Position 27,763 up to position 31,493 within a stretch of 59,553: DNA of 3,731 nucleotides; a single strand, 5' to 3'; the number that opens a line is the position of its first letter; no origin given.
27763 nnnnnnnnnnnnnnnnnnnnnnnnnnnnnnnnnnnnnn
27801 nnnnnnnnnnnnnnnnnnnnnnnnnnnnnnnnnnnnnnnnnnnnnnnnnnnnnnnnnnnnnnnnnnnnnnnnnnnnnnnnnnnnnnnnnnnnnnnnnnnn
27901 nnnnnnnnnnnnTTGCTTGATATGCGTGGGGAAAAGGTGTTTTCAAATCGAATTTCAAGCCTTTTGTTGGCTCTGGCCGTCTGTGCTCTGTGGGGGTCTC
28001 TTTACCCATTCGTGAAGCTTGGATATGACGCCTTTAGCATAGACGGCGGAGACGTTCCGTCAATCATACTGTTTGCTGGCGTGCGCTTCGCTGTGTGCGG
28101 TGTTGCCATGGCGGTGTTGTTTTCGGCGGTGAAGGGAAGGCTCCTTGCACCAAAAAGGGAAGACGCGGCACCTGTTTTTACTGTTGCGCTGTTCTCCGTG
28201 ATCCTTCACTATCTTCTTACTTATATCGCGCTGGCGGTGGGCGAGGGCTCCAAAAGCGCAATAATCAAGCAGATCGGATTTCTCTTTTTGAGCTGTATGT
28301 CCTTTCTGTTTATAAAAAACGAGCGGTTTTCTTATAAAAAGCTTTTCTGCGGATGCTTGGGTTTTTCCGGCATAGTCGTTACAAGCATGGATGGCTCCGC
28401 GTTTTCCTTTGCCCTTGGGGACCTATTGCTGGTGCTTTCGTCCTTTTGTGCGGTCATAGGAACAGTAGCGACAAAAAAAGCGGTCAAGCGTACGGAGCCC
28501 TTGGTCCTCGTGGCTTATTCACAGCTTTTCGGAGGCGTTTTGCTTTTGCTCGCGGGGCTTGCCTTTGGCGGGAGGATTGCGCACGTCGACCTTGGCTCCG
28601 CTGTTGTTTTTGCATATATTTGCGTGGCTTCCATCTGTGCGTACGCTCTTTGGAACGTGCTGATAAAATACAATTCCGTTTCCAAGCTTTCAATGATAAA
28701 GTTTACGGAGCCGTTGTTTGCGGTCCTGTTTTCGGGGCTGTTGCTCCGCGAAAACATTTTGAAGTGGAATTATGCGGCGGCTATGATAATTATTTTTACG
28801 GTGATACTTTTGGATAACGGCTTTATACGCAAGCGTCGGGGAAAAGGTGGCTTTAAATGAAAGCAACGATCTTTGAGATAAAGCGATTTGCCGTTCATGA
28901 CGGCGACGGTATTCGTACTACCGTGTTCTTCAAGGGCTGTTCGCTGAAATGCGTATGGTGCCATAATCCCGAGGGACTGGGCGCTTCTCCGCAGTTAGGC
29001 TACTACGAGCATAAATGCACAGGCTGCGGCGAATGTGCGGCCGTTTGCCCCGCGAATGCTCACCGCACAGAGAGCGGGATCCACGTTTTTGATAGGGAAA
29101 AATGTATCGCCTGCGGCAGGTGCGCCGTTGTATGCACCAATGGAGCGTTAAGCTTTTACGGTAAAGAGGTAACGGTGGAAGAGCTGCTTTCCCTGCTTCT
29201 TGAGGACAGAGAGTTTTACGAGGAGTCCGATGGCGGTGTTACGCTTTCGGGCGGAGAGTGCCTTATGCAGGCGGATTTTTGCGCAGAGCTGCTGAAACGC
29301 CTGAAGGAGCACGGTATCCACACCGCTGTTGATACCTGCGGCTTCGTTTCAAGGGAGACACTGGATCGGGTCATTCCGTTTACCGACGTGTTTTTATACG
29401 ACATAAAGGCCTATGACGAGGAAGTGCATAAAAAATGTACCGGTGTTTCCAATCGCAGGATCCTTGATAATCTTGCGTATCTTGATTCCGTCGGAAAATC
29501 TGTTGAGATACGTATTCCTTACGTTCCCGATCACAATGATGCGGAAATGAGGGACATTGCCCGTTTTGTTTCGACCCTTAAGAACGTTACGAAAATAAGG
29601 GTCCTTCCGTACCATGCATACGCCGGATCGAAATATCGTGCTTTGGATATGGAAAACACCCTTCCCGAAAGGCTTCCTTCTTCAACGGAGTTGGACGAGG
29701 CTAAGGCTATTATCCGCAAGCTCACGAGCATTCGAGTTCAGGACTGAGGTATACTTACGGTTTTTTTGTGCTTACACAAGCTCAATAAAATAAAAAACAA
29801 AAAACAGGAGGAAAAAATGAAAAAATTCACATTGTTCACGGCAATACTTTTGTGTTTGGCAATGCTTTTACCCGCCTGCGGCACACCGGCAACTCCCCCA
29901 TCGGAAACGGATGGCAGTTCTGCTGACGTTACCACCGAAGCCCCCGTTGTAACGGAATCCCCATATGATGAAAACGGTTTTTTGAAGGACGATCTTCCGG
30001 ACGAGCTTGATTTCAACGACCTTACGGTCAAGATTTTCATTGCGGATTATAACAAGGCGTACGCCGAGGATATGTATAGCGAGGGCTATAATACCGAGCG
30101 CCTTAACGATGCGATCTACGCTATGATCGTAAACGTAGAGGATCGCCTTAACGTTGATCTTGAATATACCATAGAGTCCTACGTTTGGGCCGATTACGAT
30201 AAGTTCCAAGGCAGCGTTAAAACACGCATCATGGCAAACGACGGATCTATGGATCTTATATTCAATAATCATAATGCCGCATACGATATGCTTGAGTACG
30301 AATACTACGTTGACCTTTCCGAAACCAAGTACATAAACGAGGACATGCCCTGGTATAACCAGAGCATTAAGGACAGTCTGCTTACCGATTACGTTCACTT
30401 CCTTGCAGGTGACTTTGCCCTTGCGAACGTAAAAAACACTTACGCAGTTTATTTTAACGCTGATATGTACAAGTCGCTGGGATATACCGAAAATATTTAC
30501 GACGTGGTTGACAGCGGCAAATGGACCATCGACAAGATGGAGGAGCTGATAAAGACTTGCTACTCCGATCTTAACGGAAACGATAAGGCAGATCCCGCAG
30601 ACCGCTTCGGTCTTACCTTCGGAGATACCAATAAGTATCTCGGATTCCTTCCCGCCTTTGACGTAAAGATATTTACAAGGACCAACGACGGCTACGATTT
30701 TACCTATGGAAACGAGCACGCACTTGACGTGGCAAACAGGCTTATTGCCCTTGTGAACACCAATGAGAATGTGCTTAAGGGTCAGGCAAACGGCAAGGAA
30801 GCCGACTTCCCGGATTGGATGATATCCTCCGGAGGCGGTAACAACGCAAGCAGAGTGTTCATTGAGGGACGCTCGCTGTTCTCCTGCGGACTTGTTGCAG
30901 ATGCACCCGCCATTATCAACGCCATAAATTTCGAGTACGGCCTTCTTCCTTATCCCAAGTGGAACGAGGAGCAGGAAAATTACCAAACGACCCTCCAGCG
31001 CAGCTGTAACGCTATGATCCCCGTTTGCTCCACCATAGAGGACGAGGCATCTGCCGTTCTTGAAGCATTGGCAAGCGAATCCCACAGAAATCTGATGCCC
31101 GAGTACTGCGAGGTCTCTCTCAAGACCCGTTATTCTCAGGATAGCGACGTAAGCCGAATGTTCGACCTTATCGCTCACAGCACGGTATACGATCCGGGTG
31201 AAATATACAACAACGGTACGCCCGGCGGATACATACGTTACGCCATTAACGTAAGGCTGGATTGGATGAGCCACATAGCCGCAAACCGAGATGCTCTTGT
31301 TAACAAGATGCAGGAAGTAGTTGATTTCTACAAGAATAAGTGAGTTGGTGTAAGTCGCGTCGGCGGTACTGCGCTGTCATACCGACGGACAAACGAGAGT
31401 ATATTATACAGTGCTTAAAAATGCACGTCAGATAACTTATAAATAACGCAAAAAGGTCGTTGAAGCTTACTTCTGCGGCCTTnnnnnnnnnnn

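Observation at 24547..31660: A 6.7-kb cassette bracketed by a direct duplication of the mntP 5' end, with one copy frameshifted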

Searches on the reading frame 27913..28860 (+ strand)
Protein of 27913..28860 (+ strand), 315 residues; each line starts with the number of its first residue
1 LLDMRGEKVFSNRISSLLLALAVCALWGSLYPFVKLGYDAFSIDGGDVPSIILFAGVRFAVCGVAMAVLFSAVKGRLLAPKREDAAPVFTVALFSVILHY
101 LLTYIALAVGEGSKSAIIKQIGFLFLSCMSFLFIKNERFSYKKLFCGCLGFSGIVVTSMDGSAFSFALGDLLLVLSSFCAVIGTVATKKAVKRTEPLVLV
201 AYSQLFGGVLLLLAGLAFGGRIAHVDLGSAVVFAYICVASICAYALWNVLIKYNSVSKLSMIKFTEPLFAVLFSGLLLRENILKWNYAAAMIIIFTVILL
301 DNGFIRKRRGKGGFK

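Call 9: search_protein_families(library=pfam, proteins=[window:27913-28860:+])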
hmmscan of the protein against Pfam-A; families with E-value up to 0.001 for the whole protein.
window:27913-28860:+ (315 aa): 3 families
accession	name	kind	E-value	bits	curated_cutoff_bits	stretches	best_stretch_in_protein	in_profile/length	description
PF00892.27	EamA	-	2.5e-32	112.4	28.2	2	168-300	2-133/135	EamA-like transporter family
PF03151.22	TPT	-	2.8e-05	24.1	30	1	178-299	12-134/291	Triose-phosphate Transporter family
PF06027.18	SLC35F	-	0.00015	21.8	21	1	147-298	141-294/299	Solute carrier family 35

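Call 17: search_protein_families(library=ncbifam, proteins=[window:27913-28860:+])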
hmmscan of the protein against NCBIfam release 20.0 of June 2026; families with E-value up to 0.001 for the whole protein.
window:27913-28860:+ (315 aa): 4 families
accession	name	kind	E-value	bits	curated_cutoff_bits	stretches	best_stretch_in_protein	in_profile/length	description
TIGR00950.1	2A78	equivalog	6.6e-23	81.5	230.2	1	53-298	19-264/264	carboxylate/amino acid/amine transporter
NF008432.0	PRK11272.1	equivalog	8.5e-17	61.3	270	1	17-303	11-288/294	drug/metabolite exporter YedA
NF050091.1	ArAmAcExpYddG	equivalog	2.3e-07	30.7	300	1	41-168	23-147/285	aromatic amino acid exporter YddG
TIGR03340.1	phn_DUF6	hypoth_equivalog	0.00016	21.4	288.15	1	47-156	172-280/281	phosphonate utilization associated putative membrane protein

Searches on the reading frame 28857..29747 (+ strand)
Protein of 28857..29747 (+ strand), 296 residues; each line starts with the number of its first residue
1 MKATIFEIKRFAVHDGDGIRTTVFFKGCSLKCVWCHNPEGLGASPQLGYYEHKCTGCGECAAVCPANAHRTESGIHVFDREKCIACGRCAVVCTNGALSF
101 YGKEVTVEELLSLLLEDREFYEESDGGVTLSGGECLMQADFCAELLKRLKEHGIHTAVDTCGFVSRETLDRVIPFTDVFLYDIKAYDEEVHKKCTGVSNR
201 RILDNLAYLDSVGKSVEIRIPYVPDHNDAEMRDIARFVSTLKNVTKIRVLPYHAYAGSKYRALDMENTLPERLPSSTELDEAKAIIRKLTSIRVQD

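Call 9: search_protein_families(library=pfam, proteins=[window:28857-29747:+])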
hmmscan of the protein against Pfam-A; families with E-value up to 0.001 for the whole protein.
window:28857-29747:+ (296 aa): 13 families
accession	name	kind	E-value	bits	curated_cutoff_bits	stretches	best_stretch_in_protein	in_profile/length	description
PF04055.27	Radical_SAM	-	1.3e-20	74.7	29.5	1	23-238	2-166/166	Radical SAM superfamily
PF00037.32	Fer4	-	3e-13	49.4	21.1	2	77-98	2-23/24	4Fe-4S binding domain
PF12837.12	Fer4_6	-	5.7e-11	42.2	25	2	77-98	3-24/24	4Fe-4S binding domain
PF13353.11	Fer4_12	-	5.9e-10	40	22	2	15-39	2-26/137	4Fe-4S single cluster domain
PF12838.12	Fer4_7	-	5.7e-09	36.8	27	1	53-97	1-52/52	4Fe-4S dicluster domain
PF13237.11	Fer4_10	-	2.2e-08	34.3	25.5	1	51-93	6-52/53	4Fe-4S dicluster domain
PF13484.11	Fer4_16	-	6.3e-08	33.7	30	0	53-68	1-16/66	4Fe-4S double cluster binding domain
PF12797.12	Fer4_2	-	5.7e-07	29.5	24.5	1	76-93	3-20/22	4Fe-4S binding domain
PF13187.11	Fer4_9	-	7.8e-07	29.5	27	1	53-97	1-51/52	4Fe-4S dicluster domain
PF14697.11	Fer4_21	-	2.2e-05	25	35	0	79-96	4-21/59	4Fe-4S dicluster domain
PF25160.1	LdpA_Fe-S-bd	-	0.00017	21.7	27.6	0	47-69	21-43/49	LdpA Fe-S cluster-binding domain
PF12800.12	Fer4_4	-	0.00074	20.1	24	0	52-66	2-16/17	4Fe-4S binding domain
PF13459.11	Fer4_15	-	0.00092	20.3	22.4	0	78-95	3-20/66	4Fe-4S single cluster domain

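Call 17: search_protein_families(library=ncbifam, proteins=[window:28857-29747:+])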
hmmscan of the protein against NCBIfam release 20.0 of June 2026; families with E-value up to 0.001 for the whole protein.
window:28857-29747:+ (296 aa): 66 families (the best 25 are shown)
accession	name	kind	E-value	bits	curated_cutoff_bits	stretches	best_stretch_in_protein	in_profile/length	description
TIGR02494.1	PFLE_PFLC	subfamily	2.1e-102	342.4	174.35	1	5-288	1-291/293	glycyl-radical enzyme activating protein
NF043069.1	T4HPD_activ_SAM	equivalog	1.8e-101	339.5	425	1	3-288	2-290/299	trans-4-hydroxy-L-proline dehydratase activase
TIGR04395.1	cutC_activ_rSAM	equivalog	1.2e-86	290.8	360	1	2-287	4-298/309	choline TMA-lyase-activating enzyme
NF048010.1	SfplDhtActHpsHDes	equivalog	1.3e-85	286.8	430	1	3-273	6-284/298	(2S)-3-sulfopropanediol dehydratase activating enzyme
NF033719.1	ind_deCO2_activ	equivalog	1.9e-77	260.5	425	1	3-287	1-294/302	indoleacetate decarboxylase activase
NF048008.1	SfplDhtActHpfHKleb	equivalog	7e-73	245.6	500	1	4-269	1-275/308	(2S)-3-sulfopropanediol dehydratase activating enzyme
NF033717.2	HPDL_rSAM_activ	equivalog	9.8e-70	235.2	420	1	2-271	3-280/311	4-hydroxyphenylacetate decarboxylase activase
TIGR04003.1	rSAM_BssD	equivalog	1.6e-69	234.5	496.45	1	5-267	3-274/314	[benzylsuccinate synthase]-activating enzyme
TIGR04041.1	activase_YjjW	hypoth_equivalog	1.2e-59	202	250.2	1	3-273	2-258/276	YjjW family glycine radical enzyme activase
NF007483.0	PRK10076.1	equivalog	3.6e-59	200.3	326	2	60-285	47-280/292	[formate-C-acetyltransferase]-activating enzyme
TIGR02493.1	PFLA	equivalog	9.4e-55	185.5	231.75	2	100-287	41-233/235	pyruvate formate-lyase-activating protein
NF008356.0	PRK11145.1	equivalog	3e-49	167.5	375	2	101-288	47-239/246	pyruvate formate lyase 1-activating protein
TIGR02495.1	NrdG2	equivalog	1.2e-19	70.4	131.15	2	92-245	32-184/193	anaerobic ribonucleoside-triphosphate reductase activating protein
NF040864.1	HgcB_ferredoxin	equivalog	2.5e-11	43.3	99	1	47-100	9-63/93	mercury methylation ferredoxin HgcB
TIGR02491.1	NrdG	equivalog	6.8e-10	39.1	126.1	1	5-39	2-36/154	anaerobic ribonucleoside-triphosphate reductase activating protein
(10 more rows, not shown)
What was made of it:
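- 28857..29747 (+): Glycyl-radical-enzyme activase (radical SAM, CX3CX2C motif). TIGR02494 at 342 bits, above the 174 cutoff (call 17).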

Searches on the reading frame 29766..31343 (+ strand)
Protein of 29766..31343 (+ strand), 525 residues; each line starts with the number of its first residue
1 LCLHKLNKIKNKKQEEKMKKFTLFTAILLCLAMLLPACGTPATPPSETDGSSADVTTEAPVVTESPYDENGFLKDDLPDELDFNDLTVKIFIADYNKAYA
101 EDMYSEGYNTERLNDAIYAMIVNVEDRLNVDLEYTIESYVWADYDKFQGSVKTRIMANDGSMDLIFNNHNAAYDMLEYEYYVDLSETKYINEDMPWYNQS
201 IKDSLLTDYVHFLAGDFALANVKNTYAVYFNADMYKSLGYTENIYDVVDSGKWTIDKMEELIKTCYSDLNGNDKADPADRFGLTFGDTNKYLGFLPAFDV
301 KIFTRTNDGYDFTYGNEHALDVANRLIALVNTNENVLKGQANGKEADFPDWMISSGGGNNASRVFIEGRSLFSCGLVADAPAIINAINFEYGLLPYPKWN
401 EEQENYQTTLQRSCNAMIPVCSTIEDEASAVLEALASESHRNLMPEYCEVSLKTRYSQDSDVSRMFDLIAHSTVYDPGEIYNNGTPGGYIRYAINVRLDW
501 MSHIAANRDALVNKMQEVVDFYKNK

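Call 9: search_protein_families(library=pfam, proteins=[window:29766-31343:+])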
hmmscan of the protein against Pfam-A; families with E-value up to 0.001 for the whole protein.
window:29766-31343:+ (525 aa): 0 families

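Call 17: search_protein_families(library=ncbifam, proteins=[window:29766-31343:+])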
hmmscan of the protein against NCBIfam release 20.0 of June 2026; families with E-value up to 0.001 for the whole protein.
window:29766-31343:+ (525 aa): 0 families

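Call 36: list_cluster_members(proteins=[P0001, P0121, window:29817-31343:+, window:24013-24513:+, P0004, P0002])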
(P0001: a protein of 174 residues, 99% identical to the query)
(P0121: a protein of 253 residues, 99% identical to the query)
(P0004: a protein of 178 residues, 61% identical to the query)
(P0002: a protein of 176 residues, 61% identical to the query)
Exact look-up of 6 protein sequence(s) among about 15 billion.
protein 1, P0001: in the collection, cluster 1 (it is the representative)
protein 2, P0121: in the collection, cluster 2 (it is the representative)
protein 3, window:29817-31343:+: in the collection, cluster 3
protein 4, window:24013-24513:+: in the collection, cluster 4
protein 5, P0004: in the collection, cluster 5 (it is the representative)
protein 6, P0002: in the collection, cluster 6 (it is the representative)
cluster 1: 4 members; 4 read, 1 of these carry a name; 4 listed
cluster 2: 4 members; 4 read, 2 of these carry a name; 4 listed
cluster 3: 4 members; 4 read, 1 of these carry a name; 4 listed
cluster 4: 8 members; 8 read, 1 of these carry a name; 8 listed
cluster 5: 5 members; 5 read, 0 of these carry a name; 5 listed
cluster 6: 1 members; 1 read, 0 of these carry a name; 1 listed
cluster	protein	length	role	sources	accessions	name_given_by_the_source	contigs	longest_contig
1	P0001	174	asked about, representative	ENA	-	-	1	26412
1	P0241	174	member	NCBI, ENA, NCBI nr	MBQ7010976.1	MAG: manganese efflux pump [Clostridia bacterium] | manganese efflux pump [Clostridia bacterium]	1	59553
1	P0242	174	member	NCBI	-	-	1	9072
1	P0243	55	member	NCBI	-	-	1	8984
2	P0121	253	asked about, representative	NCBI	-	-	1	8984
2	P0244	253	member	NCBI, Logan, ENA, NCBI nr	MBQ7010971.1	MAG: helix-turn-helix transcriptional regulator [Clostridia bacterium] | helix-turn-helix transcriptional regulator [Clostridia bacterium]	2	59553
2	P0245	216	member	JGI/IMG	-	AraC-like DNA-binding protein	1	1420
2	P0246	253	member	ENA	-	-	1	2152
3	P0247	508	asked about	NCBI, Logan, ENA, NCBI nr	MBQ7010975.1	MAG: hypothetical protein IJN63_04655 [Clostridia bacterium] | hypothetical protein [Clostridia bacterium]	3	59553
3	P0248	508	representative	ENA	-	-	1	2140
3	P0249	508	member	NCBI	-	-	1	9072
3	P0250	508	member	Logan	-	-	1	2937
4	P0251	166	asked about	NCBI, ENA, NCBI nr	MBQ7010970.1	MAG: hypothetical protein IJN63_04630 [Clostridia bacterium] | hypothetical protein [Clostridia bacterium]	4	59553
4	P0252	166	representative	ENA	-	-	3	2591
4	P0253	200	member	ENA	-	-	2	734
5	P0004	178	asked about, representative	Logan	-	-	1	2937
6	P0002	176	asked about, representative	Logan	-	-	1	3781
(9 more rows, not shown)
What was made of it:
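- The window is a MAG contig (call 36).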

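Call 50: search_solved_structures(query=window:29817-31343:+, max_evalue=1)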
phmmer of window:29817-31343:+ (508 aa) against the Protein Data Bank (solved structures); distinct sequences matched with E-value up to 1: 0.

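Call 51: search_protein_families(library=pfam, proteins=[window:29817-31343:+], max_evalue=10)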
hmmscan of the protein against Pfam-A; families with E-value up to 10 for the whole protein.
window:29817-31343:+ (508 aa): 0 families
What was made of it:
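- Checked: The 508-aa protein has no direct Pfam or PDB hit (calls 9, 50, 51).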

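Call 62: find_homologous_proteins(query=window:29817-31343:+)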
Query window:29817-31343:+ (508 aa): 327 proteins with E <= 0.001 among 8000 candidates; the best 120 are listed.
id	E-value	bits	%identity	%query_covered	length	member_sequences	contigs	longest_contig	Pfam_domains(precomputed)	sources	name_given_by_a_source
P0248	0.0e+0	1164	100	100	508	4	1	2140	-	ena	-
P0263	7.8e-256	868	74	96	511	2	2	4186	-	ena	-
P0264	6.1e-202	690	60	99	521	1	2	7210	-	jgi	-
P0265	2.7e-201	688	61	99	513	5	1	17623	-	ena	-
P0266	4.0e-190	651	59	99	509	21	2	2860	-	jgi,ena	-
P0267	1.6e-177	610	56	99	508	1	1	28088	-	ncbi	-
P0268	7.0e-170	584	54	100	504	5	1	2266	-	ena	-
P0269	1.9e-169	583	53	96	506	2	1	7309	-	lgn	-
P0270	6.7e-169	581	54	99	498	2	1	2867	-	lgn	-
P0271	4.2e-164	565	53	94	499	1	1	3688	-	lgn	-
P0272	2.2e-162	560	52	96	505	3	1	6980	-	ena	-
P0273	3.1e-162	559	53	94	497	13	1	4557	-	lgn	-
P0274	3.8e-162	559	56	88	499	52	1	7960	-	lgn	-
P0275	5.6e-162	558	54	93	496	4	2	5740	PF01547.31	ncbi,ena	-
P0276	6.7e-162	558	52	99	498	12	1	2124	-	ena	-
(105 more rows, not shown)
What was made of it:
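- Checked: However, its homologues at 29-54% identity carry SBP_bac_1/SBP_bac_8 (call 62), so the label 'orphan SBP' is acceptable.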
